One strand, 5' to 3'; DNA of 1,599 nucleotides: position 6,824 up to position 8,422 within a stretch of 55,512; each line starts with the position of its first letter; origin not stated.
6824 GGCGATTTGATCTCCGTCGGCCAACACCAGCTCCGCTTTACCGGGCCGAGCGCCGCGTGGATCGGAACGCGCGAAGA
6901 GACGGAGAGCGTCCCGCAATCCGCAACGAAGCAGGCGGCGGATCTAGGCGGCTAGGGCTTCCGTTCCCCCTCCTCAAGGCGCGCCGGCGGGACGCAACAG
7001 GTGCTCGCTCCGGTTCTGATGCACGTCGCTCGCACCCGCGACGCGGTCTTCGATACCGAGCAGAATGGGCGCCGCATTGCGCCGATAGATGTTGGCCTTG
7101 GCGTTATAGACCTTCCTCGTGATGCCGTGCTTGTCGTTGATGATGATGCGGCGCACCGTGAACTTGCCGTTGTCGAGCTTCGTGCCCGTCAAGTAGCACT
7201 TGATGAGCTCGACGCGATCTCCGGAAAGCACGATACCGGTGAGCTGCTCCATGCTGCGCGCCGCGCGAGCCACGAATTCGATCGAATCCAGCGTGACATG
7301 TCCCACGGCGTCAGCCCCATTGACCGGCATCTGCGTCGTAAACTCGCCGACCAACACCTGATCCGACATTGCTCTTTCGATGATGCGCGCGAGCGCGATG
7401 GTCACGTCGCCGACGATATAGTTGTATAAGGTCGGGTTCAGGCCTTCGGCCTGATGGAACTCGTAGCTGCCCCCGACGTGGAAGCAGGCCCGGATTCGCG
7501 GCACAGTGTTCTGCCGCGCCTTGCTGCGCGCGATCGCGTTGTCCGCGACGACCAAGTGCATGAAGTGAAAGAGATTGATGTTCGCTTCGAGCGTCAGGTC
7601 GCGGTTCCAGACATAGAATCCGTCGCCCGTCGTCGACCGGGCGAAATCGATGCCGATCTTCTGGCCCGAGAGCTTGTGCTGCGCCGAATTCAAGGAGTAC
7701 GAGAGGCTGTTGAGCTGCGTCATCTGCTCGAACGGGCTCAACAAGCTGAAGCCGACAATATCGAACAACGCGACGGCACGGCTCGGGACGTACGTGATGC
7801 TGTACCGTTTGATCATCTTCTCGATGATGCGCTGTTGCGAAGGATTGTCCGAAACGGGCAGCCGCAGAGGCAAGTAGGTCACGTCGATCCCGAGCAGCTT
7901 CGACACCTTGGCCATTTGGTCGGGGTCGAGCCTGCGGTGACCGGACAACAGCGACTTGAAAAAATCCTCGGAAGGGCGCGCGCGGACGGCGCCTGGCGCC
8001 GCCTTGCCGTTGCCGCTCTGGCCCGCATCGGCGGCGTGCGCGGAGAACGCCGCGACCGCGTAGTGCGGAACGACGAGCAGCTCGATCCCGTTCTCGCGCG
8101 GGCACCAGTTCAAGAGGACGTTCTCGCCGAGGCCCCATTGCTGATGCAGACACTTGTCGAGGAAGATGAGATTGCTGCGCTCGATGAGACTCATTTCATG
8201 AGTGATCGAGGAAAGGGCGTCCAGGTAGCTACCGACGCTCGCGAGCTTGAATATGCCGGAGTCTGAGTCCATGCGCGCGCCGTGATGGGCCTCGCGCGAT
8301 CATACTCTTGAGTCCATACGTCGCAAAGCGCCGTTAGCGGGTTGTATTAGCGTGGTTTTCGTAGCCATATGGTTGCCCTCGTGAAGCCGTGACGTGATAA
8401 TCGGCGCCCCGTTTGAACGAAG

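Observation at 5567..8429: tRNA-Pro-adjacent convergent gene pair (P-loop/FHA fusion and divergent cyclase-like protein) as a candidate undescribed signalling or defence module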

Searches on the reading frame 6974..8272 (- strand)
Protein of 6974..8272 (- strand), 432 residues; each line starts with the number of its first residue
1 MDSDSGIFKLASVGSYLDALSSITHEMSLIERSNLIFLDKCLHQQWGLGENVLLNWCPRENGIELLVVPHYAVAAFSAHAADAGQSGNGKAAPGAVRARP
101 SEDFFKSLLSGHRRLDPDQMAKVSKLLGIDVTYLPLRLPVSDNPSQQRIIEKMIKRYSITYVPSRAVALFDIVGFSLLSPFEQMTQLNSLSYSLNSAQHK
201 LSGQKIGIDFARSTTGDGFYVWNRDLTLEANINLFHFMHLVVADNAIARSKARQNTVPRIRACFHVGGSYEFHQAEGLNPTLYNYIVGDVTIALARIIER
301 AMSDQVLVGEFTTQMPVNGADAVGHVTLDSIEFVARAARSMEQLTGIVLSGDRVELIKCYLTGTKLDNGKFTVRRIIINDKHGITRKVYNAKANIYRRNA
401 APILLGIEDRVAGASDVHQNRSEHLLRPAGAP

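Call 4: search_protein_families(library=pfam, proteins=[window:6974-8272:-], max_evalue=1)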
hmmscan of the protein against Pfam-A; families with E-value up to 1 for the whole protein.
window:6974-8272:- (432 aa): 0 families

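Call 5: search_protein_families(library=ncbifam, proteins=[window:6974-8272:-], max_evalue=1)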
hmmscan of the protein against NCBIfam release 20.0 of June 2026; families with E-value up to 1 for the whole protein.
window:6974-8272:- (432 aa): 0 families

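Call 6: search_protein_families(library=padloc, proteins=[window:6974-8272:-], max_evalue=1)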
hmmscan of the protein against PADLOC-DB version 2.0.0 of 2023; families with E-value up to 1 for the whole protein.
window:6974-8272:- (432 aa): 0 families

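Call 7: search_solved_structures(query=window:6974-8272:-, max_evalue=10, show_alignments=2)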
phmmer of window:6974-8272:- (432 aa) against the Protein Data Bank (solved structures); distinct sequences matched with E-value up to 10: 0.

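Call 8: find_homologous_proteins(query=window:6974-8272:-)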
Query window:6974-8272:- (432 aa): 3733 proteins with E <= 0.001 among 8000 candidates; the best 120 are listed.
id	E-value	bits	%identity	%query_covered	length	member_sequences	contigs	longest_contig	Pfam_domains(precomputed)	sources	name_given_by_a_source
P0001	5.9e-284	959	99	100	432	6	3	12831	-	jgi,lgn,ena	-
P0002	1.7e-266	902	94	100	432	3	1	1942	-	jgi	jgi:hypothetical protein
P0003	1.8e-234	796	83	99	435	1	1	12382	-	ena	-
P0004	5.8e-230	781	82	99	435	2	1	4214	-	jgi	jgi:hypothetical protein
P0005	6.0e-226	768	79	99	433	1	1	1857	-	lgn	-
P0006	6.6e-226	768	79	99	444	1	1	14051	-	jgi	jgi:hypothetical protein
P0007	1.0e-225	767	81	99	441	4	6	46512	-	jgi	jgi:hypothetical protein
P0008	1.1e-220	751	78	99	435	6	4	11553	-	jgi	jgi:hypothetical protein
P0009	4.1e-219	746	78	99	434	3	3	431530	-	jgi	jgi:hypothetical protein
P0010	2.1e-218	743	77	99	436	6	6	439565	-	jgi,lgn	jgi:hypothetical protein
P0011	1.1e-217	741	78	99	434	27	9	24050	-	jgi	jgi:hypothetical protein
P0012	2.4e-216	736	77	99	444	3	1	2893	-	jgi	-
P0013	5.5e-216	735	76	99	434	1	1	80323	-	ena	-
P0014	3.4e-215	733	76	99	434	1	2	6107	-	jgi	jgi:hypothetical protein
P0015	4.4e-210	716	74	100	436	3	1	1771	-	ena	-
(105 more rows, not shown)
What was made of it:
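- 6974..8272 (-): Gene B, 432 aa: an uncharacterised family with a divergent class III nucleotidyl-cyclase fold. More than 3,700 homologous 90% clusters (call 8).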

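Call 10: find_related_loci(query=window:6974-8272:-, collection=genome_contigs, flank=10000)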
Query window:6974-8272:- (432 aa) in genome_contigs; peptide patterns used: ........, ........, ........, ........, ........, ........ (x = any residue, [..] = any of these).
364 stretches matched a pattern; 322 encode a relative of the query (tblastn E <= 1e-3); the best 80 are kept; 80 distinct loci.
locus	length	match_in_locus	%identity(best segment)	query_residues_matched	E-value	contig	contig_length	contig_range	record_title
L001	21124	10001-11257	67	4-429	0e+0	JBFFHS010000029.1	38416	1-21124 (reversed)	MAG: Gammaproteobacteria bacterium isolate Mix_mud16.2022.02.36 k141_1118668_length_38416_cov_13.2912, whole genome shot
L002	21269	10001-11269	67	3-431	0e+0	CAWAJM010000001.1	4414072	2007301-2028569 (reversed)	MAG: uncultured Gammaproteobacteria bacterium isolate MFD02416.bin.1.279 genome assembly, contig: contig_10274, whole ge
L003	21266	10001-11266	67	3-431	0e+0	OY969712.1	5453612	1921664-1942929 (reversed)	MAG: uncultured Gammaproteobacteria bacterium isolate MFD02416.bin.1.163 genome assembly, chromosome: 1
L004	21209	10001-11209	67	1-411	0e+0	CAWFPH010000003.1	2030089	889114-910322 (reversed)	MAG: uncultured Gammaproteobacteria bacterium isolate MFD05442.bin.1.18 genome assembly, contig: contig_3699, whole geno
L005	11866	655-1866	65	4-411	0e+0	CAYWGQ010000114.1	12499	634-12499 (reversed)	MAG TPA_asm: uncultured Gammaproteobacteria bacterium isolate SRP268622_co1_30 genome assembly, contig: NODE_11752_lengt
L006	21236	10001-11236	64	3-416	0e+0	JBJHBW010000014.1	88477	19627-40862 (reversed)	MAG: Gammaproteobacteria bacterium isolate SF2967_J5348.metabat2_refined.073_sub NODE_332_length_88477_cov_14.759774, wh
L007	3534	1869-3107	64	3-426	0e+0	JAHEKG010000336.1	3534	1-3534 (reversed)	MAG: Rhodospirillales bacterium isolate Ww578 NODE_130883_length_3534_cov_2.452974, whole genome shotgun sequence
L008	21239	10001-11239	64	1-416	0e+0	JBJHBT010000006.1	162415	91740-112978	MAG: Gammaproteobacteria bacterium isolate SF2967_J5348.metabat2_refined.093_sub NODE_97_length_162415_cov_4.767635, who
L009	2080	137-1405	61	3-432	0e+0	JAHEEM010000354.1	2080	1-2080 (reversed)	MAG: Rhodospirillaceae bacterium isolate Ww272 NODE_318061_length_2080_cov_1.485452, whole genome shotgun sequence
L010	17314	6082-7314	65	1-410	2e-179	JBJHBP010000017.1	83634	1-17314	MAG: Gammaproteobacteria bacterium isolate SF2967_J5348.rosella_refined.163_sub NODE_360_length_83634_cov_3.357850, whol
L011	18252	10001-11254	61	3-427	2e-179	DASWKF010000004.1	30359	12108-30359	MAG TPA_asm: Gammaproteobacteria bacterium isolate SMAG_U2915 k141_748814, whole genome shotgun sequence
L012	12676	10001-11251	61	3-427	4e-177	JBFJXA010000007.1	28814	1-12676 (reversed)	MAG: Gammaproteobacteria bacterium isolate Mix_sand19.2022.05.G.37 k141_2524279_length_28814_cov_11.6950, whole genome s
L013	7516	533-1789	61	4-432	1e-177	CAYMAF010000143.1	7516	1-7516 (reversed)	MAG TPA_asm: uncultured Gammaproteobacteria bacterium isolate SRP268622_co1_360 genome assembly, contig: NODE_24111_leng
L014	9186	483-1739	62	3-427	9e-173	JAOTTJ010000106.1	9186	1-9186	MAG: Gammaproteobacteria bacterium isolate 13_July_SF_Bin11 13_July_SF_Bin11_scaffold_3264_c1, whole genome shotgun sequ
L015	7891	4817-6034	62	3-415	4e-170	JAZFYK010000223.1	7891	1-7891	MAG: Gammaproteobacteria bacterium isolate MT5bin.29 MT5bin.29_223, whole genome shotgun sequence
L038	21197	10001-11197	56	3-410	3e-153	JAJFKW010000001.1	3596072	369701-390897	MAG: Woeseia sp. isolate OFTM247 OFTM247_0, whole genome shotgun sequence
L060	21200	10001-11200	57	16-426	1e-151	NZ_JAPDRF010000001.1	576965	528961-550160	Lentisalinibacter sediminis strain C23 scaffold1_size577046, whole genome shotgun sequence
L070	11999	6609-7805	55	3-410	1e-150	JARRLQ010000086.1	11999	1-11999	MAG: Woeseiaceae bacterium isolate Spart_076_MAG scaffold_6631, whole genome shotgun sequence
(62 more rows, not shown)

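Call 20: search_protein_families(library=pfam, proteins=[L038:4641-7091:-, L038:7261-8775:-, L038:8648-9622:-, L038:11247-12362:+, L060:7210-8451:-, L060:8298-9824:-, L060:8827-9612:-, L060:9815-11212:+], max_evalue=0.001)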
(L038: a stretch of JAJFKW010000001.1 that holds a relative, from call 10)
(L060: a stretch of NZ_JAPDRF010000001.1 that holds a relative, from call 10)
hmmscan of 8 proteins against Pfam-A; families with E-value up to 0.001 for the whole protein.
L038:4641-7091:- (816 aa): 5 families
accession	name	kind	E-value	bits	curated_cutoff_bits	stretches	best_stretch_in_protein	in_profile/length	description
PF00069.31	Pkinase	-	5.3e-35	121.5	31.7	1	134-357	4-211/263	Protein kinase domain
PF07714.23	PK_Tyr_Ser-Thr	-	7.1e-21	75.1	23.1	1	133-295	3-160/258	Protein tyrosine and serine/threonine kinase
PF03160.20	Calx-beta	-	6e-16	59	27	1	704-798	6-100/119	Calx-beta domain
PF03109.22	ABC1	-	1.3e-10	41.2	22.9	1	211-292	144-223/244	ABC1 atypical kinase-like domain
PF01636.29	APH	-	3.6e-06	27.3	23.2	0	254-285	166-198/239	Phosphotransferase enzyme family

L038:7261-8775:- (504 aa): 2 families
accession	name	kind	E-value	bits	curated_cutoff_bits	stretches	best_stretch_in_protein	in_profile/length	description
PF02913.24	FAD-oxidase_C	-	3.1e-45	155.2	21.2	1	259-503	2-248/248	FAD linked oxidases, C-terminal domain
PF01565.28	FAD_binding_4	-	7.2e-33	113.7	26.4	1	83-220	3-137/139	FAD binding domain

L038:8648-9622:- (324 aa): 1 family
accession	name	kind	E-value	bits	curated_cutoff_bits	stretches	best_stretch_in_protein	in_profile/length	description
PF00291.31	PALP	-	4.2e-74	250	35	1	20-309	3-295/295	Pyridoxal-phosphate dependent enzyme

L038:11247-12362:+ (371 aa): 3 families
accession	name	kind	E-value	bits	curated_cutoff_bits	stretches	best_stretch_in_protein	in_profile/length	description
PF03544.19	TonB_C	-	9.3e-14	52.1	24.6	1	291-368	2-78/79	Gram-negative bacterial TonB protein C-terminal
PF13424.12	TPR_12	-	6.5e-09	36.3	30.1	1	79-153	3-77/77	Tetratricopeptide repeat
PF13374.12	TPR_10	-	0.00054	20.3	27.5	0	86-115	9-38/42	Tetratricopeptide repeat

L060:7210-8451:- (413 aa): 3 families
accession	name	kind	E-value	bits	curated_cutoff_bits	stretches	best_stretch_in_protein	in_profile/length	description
PF00069.31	Pkinase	-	1.8e-35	123.1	31.7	1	118-339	1-206/263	Protein kinase domain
PF07714.23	PK_Tyr_Ser-Thr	-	1.9e-23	83.5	23.1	1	120-349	3-224/258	Protein tyrosine and serine/threonine kinase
PF03109.22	ABC1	-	4.4e-08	33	22.9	1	198-272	144-215/244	ABC1 atypical kinase-like domain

L060:8298-9824:- (508 aa): 2 families
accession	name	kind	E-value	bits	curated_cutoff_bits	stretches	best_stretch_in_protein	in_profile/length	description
PF02913.24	FAD-oxidase_C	-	6.8e-52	177.1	21.2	1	258-507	2-248/248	FAD linked oxidases, C-terminal domain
PF01565.28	FAD_binding_4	-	6.6e-33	113.8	26.4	1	82-218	3-136/139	FAD binding domain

L060:8827-9612:- (261 aa): 0 families

L060:9815-11212:+ (465 aa): 0 families

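Call 21: search_protein_representatives(protein=window:6974-8272:-)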
Query: 432 residues. Proteins with E-value up to 0.001 (for the whole library): 449; up to 1e-10: 324; up to 1e-30: 150. The best 150 are listed.
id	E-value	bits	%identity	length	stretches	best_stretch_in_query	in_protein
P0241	3.4e-155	533.3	62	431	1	10-412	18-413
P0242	4.0e-145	500.1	58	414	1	4-411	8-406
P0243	1.5e-121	422.5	69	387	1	135-412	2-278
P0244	1.2e-118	412.9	51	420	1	28-410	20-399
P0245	4.6e-102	358.3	69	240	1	3-248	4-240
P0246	5.5e-102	358.1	46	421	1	38-410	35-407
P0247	5.8e-100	351.4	42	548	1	16-410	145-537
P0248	1.1e-99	350.5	44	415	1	27-410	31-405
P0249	2.9e-97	342.5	43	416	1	33-410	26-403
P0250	1.1e-95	337.4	47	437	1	29-408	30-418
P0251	1.2e-95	337.2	47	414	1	27-409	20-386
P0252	6.5e-95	334.8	46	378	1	34-410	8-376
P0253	1.5e-94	333.6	43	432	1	24-420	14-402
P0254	2.0e-94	333.2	42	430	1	28-419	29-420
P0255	1.3e-91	323.9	44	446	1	25-427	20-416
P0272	8.1e-74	265.3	41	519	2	105-415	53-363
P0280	2.0e-68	247.6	40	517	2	114-409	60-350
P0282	1.6e-67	244.6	41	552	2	144-410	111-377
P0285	5.4e-66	239.5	40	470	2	106-400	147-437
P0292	4.5e-64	233.2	36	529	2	106-410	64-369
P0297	1.4e-61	225.0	41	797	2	108-399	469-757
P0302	3.5e-60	220.4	39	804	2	111-405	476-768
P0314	2.1e-54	201.4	36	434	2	109-411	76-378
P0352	7.4e-43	163.4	35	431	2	148-396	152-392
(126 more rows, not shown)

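Call 24: search_solved_structures(query=A1, max_evalue=10, show_alignments=3)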
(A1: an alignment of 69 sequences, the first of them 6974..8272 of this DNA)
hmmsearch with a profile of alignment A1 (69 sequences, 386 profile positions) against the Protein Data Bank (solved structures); distinct sequences matched with E-value up to 10: 3.
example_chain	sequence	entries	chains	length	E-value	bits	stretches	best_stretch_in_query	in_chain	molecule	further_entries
5tyq_A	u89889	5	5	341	0.44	12.3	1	226-261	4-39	Putative gentamicin methyltransferase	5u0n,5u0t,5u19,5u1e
5u1i_A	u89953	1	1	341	0.44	12.3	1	226-261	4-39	Putative gentamicin methyltransferase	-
9we4_B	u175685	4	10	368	1.3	10.8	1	99-156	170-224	N-methyltransferase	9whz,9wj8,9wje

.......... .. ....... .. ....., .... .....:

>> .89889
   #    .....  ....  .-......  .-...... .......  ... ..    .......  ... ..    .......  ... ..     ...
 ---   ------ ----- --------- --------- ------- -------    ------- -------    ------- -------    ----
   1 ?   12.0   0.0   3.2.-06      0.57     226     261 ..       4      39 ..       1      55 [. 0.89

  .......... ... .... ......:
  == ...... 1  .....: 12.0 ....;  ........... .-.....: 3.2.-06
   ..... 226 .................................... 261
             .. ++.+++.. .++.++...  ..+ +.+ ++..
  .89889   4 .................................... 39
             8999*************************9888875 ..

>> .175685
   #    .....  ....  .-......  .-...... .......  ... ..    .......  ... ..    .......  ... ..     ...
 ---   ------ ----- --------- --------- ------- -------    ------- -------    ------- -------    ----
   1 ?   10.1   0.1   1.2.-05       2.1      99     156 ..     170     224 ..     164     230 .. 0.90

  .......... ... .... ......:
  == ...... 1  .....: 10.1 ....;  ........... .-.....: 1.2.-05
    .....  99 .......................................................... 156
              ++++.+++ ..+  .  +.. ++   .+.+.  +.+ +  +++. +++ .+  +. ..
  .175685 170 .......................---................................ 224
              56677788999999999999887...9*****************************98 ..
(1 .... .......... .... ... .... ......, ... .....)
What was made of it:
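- On Class III nucleotidyl cyclase (CHD, PF00211): The profile search against PDB finds no cyclase (call 24).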

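Call 25: search_protein_families(library=pfam, alignment_id=A1, max_evalue=1)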
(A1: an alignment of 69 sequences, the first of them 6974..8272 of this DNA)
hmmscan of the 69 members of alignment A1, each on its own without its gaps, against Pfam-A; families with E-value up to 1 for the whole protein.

A. member 1, window:6974-8272:- (432 aa): 0 families

B. families by the number of members that match (of 69 scanned): 13 families
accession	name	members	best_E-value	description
PF01381.28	HTH_3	2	0.066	Helix-turn-helix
PF15886.11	CBM39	2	0.13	Carbohydrate binding domain (family 32)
PF18001.7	Il13Ra_Ig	1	0.011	Interleukin-13 receptor subunit alpha Ig-like domain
PF09659.15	Cas_Csm6_HEPN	1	0.018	Cas_Csm6 HEPN domain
PF22977.2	WHD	1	0.019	Winged helix domain, variant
PF19381.4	DUF5956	1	0.035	Family of unknown function (DUF5956)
PF06322.17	Phage_NinH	1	0.041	Phage NinH protein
PF23993.1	DUF7311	1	0.046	Domain of unknown function (DUF7311)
PF19669.4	DUF6172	1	0.048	Family of unknown function (DUF6172)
PF14742.11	GDE_N_bis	1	0.087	N-terminal domain of (some) glycogen debranching enzymes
PF12585.13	DUF3759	1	0.15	Protein of unknown function (DUF3759)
PF02026.21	RyR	1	0.24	RyR domain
PF09497.15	Med12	1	0.25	Transcription mediator complex subunit Med12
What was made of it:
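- Pfam Guanylate_cyc does not match any of the 69 members, even at E <= 1 (call 25). Pfam Guanylate_cyc fails on all 69 members (call 25).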

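Call 30: predict_structure(alignment_id=A1)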
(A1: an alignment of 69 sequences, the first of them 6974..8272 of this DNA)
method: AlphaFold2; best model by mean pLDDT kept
length: 432 residues; sequences in the alignment: 69
mean_pLDDT: 90.8   pTM: 0.89
mean pLDDT of the five models: 90.8, 89.7, 89.2, 89.2, 89.2
residues with pLDDT >= 90: 337; 70-90: 51; 50-70: 39; < 50: 5
segments of 3 or more residues with pLDDT < 50: 1-3
pLDDT, mean of each block of 10 residues (from residue 1): 53 74 84 94 96 97 97 83 63 71 93 97 96 97 93 96 98 98 98 98 96 97 96 98 98 96 98 90 94 97 98 90 91 97 96 97 93 94 95 98 96 70 69 45
secondary structure, 60 per line:
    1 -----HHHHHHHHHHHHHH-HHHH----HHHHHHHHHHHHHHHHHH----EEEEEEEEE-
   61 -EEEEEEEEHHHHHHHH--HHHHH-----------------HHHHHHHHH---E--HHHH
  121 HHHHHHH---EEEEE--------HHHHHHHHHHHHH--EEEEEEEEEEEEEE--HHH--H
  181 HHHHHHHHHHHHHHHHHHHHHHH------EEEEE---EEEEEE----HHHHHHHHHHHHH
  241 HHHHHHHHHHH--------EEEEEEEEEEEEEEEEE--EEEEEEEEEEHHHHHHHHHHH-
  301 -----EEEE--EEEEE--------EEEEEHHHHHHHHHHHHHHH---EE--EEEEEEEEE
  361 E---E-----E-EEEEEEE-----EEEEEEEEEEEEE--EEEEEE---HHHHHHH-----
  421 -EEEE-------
elements in order: H6-19 H21-24 H29-46 E51-59 E62-69 H70-77 H80-84 H102-110 H117-127 E131-135 H144-156 E159-172 H180-203 E210-214 E218-223 H228-251 E260-276 E279-288 H289-299 E306-309 E312-316 E325-329 H330-344 E352-361 E373-379 E385-397 E400-405 H409-415 E422-425
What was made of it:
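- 6974..8272 (-): AlphaFold pLDDT 90.8, pTM 0.89 (call 30).
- On Class III nucleotidyl cyclase (CHD, PF00211): AlphaFold pLDDT 90.8 (call 30).
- Model pLDDT 90.8 (call 30).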

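Call 32: fold_search(model_id=the predicted structure, library=pdb)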
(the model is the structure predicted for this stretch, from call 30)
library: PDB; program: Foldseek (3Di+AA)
matches with E <= 10: 892; with E <= 0.001: 166
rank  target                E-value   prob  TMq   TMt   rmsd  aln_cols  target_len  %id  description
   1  3et6_B                1.2e-08  1.00  0.32  0.67   4.4       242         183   16  The crystal structure of the catalytic domain of a eukaryotic guanylate cyclase (released 2008-10-14)
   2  5oyh_E                7.3e-08  1.00  0.27  0.58   8.8       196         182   14  crystal structure of the catalytic core of a rhodopsin-guanylyl cyclase with converted specificity in complex with ATP (released 2018-06-06)
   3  3et6_A                7.7e-08  1.00  0.31  0.68   6.2       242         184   16  The crystal structure of the catalytic domain of a eukaryotic guanylate cyclase (released 2008-10-14)
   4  5oyh_B                9.1e-08  1.00  0.27  0.58   8.7       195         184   14  crystal structure of the catalytic core of a rhodopsin-guanylyl cyclase with converted specificity in complex with ATP (released 2018-06-06)
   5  4p2f                  1.1e-07  1.00  0.30  0.62   5.8       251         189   12  Monomeric form of a single mutant (F363R) of Mycobacterial Adenylyl cyclase Rv1625c (released 2014-09-17)
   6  5o5l_A                1.3e-07  1.00  0.31  0.55   5.6       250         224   12  X-ray structure of a bacterial adenylyl cyclase soluble domain, solved at cryogenic temperature (released 2017-11-01)
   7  5oyh_D                1.3e-07  1.00  0.28  0.59   8.7       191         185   15  crystal structure of the catalytic core of a rhodopsin-guanylyl cyclase with converted specificity in complex with ATP (released 2018-06-06)
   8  6jt0_B                1.9e-07  1.00  0.32  0.25   8.2       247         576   12  Structure of human soluble guanylate cyclase in the unliganded state (released 2019-08-28)
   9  9f1x                  1.9e-07  1.00  0.27  0.33  20.2       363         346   13  SSX room temperature structure of Oscillatoria acuminata adenylyate cyclase. (released 2025-02-26)
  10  9bcv_B                2.0e-07  1.00  0.31  0.57   6.9       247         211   14  Cyclase domain of GC-A bound to ANP (released 2024-11-27)
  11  5oyh_K                2.1e-07  1.00  0.27  0.58   9.0       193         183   15  crystal structure of the catalytic core of a rhodopsin-guanylyl cyclase with converted specificity in complex with ATP (released 2018-06-06)
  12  5oyh_A                3.3e-07  1.00  0.28  0.59   8.7       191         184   15  crystal structure of the catalytic core of a rhodopsin-guanylyl cyclase with converted specificity in complex with ATP (released 2018-06-06)
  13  9bcs_A                3.4e-07  1.00  0.31  0.27   9.8       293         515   13  Intracellular domain of GC-A bound to ANP (released 2024-11-27)
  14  3r5g_A                3.6e-07  1.00  0.29  0.56   6.4       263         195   11  Crystal structure of the adenylyl cyclase CyaB from P. aeruginosa (released 2012-01-11)
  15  5oyh_O                4.1e-07  1.00  0.26  0.58   8.8       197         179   14  crystal structure of the catalytic core of a rhodopsin-guanylyl cyclase with converted specificity in complex with ATP (released 2018-06-06)
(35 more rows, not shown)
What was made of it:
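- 6974..8272 (-): The top 50 Foldseek PDB hits are all class III cyclases, best E 1.2e-8 (call 32).
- On Class III nucleotidyl cyclase (CHD, PF00211): The top 50 Foldseek PDB hits are all class III cyclases, E down to 1.2e-8, TM-score up to 0.68 on the target (call 32).
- On GGDEF diguanylate cyclase: The PDB fold hits are class III cyclases (call 32).
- Closest known: Class III adenylyl/guanylyl cyclase catalytic domain. Same: Same palm fold (Foldseek probability 1.0, E 1e-8, call 32).
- Checked: B has a class III cyclase fold by structure (calls 30, 32). The C-terminal beta-rich part most likely belongs to an enlarged cyclase domain, because Foldseek alignments span 240-266 columns against 183-216-residue cyclase domains (call 32).
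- The top 50 PDB hits are class III cyclases, E 1e-8 to 1e-6, with TM-score up to 0.68 on the target (call 32).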
